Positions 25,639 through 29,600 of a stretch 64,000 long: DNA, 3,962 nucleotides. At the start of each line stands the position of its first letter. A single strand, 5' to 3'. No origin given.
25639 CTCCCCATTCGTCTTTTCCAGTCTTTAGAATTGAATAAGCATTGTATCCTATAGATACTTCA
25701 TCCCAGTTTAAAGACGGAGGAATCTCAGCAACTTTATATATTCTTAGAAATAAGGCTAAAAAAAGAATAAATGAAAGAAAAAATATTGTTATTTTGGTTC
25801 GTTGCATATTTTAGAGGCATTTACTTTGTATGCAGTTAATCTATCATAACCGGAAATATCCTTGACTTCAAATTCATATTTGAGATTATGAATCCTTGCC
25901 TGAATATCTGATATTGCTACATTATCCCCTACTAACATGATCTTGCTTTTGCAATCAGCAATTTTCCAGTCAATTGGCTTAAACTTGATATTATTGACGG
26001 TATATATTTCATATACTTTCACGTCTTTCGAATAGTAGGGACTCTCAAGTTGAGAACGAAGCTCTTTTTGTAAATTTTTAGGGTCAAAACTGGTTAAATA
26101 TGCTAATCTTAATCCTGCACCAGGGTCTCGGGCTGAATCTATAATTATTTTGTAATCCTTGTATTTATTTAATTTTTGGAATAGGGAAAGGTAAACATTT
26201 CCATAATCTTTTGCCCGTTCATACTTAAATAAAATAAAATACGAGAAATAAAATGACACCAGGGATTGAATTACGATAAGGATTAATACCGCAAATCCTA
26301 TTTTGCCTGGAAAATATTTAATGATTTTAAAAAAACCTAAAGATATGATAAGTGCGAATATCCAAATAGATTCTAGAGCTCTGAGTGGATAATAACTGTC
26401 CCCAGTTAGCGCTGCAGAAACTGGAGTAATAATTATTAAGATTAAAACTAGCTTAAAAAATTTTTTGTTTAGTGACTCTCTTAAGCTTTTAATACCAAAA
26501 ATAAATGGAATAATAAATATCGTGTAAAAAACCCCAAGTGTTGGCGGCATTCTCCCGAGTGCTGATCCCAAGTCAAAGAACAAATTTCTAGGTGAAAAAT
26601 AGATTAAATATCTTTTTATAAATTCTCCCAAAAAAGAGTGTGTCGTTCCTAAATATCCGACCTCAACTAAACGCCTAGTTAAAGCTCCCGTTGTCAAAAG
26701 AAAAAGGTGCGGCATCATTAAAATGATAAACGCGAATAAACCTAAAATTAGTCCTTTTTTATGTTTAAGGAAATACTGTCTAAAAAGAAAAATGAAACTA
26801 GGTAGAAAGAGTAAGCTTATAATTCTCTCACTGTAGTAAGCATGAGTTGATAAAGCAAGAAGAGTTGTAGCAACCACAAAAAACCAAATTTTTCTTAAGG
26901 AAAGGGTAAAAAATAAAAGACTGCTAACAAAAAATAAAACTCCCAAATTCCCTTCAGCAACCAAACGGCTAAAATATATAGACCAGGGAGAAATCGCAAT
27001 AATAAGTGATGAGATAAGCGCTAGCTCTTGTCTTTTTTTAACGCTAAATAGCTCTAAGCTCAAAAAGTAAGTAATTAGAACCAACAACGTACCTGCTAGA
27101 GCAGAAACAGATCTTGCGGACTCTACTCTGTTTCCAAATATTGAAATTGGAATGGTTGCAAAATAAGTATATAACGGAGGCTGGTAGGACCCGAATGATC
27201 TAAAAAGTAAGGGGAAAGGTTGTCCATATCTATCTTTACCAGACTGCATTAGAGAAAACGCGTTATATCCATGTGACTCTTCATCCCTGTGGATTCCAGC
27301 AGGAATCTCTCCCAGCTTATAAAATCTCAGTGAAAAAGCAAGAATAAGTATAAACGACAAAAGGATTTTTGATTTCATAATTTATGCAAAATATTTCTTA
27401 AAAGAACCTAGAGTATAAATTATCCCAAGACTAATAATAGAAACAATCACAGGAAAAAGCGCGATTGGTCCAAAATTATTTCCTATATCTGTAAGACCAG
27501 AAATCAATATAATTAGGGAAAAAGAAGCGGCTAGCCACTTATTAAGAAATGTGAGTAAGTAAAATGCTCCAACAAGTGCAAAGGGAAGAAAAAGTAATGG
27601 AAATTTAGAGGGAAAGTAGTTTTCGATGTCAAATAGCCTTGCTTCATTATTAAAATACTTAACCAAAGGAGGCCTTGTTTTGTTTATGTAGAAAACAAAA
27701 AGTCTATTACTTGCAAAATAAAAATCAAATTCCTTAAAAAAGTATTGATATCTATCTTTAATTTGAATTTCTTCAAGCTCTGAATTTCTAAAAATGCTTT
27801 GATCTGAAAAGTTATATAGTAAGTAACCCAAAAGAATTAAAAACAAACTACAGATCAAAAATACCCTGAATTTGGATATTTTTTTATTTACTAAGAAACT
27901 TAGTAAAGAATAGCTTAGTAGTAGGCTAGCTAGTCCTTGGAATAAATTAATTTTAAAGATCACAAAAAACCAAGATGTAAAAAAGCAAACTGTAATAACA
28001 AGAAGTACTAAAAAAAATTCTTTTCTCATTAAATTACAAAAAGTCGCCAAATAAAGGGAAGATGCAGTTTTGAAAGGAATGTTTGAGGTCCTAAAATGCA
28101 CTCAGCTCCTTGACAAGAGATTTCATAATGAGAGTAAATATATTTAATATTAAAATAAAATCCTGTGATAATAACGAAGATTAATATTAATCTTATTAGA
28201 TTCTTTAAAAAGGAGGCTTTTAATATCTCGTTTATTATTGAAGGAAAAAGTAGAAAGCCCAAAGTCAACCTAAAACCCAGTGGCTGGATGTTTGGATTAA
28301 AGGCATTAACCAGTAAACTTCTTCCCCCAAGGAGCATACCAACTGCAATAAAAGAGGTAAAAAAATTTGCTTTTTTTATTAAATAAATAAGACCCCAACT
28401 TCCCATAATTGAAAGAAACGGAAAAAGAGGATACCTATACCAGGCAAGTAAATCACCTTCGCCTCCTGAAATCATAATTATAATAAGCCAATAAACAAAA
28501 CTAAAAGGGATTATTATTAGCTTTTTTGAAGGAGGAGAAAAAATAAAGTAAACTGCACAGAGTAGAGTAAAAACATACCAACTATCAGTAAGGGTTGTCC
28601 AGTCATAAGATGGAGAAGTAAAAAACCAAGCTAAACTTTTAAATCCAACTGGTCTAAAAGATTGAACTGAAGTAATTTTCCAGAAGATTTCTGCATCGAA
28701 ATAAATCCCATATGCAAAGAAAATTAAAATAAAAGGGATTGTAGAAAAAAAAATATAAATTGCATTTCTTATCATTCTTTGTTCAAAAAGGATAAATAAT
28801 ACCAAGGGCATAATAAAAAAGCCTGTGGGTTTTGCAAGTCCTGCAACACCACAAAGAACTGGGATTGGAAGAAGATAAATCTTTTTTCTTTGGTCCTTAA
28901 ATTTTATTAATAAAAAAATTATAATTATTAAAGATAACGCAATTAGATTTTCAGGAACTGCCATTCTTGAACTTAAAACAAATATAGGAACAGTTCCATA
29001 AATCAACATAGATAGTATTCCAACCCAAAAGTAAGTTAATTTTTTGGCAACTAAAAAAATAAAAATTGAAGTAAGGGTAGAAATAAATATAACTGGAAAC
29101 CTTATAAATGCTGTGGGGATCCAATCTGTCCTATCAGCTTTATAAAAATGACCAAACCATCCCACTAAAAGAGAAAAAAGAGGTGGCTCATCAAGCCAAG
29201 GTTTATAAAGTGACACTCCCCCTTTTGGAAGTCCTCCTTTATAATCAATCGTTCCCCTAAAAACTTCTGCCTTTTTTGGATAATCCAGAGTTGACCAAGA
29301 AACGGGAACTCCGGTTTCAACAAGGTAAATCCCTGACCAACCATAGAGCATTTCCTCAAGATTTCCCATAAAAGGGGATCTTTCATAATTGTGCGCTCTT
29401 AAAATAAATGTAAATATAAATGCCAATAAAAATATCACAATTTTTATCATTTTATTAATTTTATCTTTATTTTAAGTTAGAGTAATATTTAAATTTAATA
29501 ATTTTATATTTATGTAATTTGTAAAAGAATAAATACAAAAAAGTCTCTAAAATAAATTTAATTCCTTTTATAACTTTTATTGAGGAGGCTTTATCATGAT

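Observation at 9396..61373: Extraordinary density of GT-C-type membrane glycosyltransferases with co-encoded polyprenyl-P-sugar synthases: a candidate undescribed surface-glycan or protein O-glycosylation system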

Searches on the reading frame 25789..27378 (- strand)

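Call 6: search_protein_families(library=pfam, max_evalue=0.01, proteins=[window:25789-27378:-])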
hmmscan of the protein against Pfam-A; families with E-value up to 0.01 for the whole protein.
window:25789-27378:- (529 aa): 1 family
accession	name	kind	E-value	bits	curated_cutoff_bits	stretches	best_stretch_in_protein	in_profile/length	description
PF13231.12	PMT_2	-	6.6e-09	36.6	26.1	1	66-225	2-158/160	Dolichyl-phosphate-mannose-protein mannosyltransferase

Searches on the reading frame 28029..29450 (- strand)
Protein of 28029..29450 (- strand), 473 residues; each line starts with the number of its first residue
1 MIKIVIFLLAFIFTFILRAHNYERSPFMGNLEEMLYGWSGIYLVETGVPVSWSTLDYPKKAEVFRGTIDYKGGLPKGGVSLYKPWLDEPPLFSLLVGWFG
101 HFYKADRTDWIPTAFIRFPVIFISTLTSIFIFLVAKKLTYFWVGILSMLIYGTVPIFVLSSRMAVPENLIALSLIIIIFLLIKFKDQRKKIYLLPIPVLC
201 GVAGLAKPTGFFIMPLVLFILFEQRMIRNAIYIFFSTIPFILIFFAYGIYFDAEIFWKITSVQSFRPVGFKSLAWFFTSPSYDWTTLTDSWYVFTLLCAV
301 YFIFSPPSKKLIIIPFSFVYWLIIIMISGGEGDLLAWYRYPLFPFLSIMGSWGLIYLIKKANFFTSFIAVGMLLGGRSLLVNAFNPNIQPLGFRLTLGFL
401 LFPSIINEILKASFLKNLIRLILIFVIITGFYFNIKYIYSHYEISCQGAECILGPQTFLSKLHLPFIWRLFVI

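Call 6: search_protein_families(library=pfam, max_evalue=0.01, proteins=[window:28029-29450:-])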
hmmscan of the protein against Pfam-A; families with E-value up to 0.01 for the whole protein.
window:28029-29450:- (473 aa): 1 family
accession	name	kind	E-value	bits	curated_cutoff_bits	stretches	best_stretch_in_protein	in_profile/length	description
PF13231.12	PMT_2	-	8.3e-11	42.8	26.1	1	116-243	24-154/160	Dolichyl-phosphate-mannose-protein mannosyltransferase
